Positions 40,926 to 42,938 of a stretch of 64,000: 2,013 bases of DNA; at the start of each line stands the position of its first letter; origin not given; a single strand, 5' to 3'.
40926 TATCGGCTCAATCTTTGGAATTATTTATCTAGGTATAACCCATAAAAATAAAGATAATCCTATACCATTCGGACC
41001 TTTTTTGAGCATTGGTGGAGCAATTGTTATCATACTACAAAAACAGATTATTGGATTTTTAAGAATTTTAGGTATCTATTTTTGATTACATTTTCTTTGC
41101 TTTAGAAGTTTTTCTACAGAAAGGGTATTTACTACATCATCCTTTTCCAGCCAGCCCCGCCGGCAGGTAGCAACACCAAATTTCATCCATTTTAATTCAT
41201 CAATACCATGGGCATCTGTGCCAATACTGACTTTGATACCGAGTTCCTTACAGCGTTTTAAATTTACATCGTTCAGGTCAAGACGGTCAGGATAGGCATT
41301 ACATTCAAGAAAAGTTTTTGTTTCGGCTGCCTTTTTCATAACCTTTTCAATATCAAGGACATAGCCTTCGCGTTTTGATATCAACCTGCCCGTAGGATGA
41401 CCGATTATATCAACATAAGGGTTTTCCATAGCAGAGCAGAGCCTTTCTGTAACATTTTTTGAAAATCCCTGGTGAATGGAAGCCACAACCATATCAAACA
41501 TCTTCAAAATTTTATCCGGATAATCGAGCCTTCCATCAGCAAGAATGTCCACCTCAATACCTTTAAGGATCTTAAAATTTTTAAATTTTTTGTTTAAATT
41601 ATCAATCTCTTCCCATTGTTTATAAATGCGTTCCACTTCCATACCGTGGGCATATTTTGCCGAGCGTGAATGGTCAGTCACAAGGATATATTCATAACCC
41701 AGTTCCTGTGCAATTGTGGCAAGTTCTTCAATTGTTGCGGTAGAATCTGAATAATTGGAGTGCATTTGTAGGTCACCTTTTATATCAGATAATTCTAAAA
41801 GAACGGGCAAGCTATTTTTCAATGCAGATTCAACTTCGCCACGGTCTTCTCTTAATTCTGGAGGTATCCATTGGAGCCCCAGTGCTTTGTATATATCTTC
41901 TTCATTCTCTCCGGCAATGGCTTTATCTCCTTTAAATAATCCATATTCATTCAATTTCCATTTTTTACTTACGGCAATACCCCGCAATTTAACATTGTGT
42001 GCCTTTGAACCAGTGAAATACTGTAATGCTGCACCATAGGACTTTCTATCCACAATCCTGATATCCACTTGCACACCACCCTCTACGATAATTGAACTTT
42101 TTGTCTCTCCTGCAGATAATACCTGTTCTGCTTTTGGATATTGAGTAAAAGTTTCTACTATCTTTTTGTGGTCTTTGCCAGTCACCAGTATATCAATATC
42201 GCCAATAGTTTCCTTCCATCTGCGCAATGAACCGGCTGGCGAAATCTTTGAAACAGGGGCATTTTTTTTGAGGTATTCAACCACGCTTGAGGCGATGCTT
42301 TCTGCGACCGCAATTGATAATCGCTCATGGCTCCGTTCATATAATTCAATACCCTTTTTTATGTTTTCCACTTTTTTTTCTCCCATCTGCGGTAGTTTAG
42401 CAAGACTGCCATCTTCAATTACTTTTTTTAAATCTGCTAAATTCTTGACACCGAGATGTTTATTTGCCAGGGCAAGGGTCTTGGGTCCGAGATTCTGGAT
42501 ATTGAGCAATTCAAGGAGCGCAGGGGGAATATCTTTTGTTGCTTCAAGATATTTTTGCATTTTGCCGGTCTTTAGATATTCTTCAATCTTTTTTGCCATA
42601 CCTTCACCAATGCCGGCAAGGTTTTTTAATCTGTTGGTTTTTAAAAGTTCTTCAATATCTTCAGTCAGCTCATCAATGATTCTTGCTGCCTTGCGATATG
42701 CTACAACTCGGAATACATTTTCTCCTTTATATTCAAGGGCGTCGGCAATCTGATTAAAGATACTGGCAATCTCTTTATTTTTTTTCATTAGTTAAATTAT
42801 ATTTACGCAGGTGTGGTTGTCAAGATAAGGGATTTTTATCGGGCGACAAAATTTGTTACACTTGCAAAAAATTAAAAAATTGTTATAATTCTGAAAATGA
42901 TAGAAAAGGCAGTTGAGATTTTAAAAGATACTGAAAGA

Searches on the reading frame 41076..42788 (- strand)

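Call 59: search_protein_families(library=pfam, proteins=[window:41076-42788:-], max_evalue=0.00001)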
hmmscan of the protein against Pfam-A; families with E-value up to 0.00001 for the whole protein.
window:41076-42788:- (570 aa): 6 families
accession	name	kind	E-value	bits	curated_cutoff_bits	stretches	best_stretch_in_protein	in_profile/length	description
PF14791.11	DNA_pol_B_thumb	-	5.1e-26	90.7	25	1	254-314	1-63/63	DNA polymerase beta thumb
PF14716.13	HHH_8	-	1.7e-19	70.4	30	1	3-76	2-72/73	Helix-hairpin-helix domain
PF02811.25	PHP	-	6.2e-11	43.3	26.4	1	339-445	1-99/164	PHP domain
PF01876.22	RNase_P_p30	-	2.9e-06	27.3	35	1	339-468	2-120/214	RNase P subunit p30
PF14520.12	HHH_5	-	3e-06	28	27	0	92-146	2-54/57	Helix-hairpin-helix domain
PF14792.12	DNA_pol_B_palm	-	7.8e-06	26.6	25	0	163-210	8-55/113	DNA polymerase beta palm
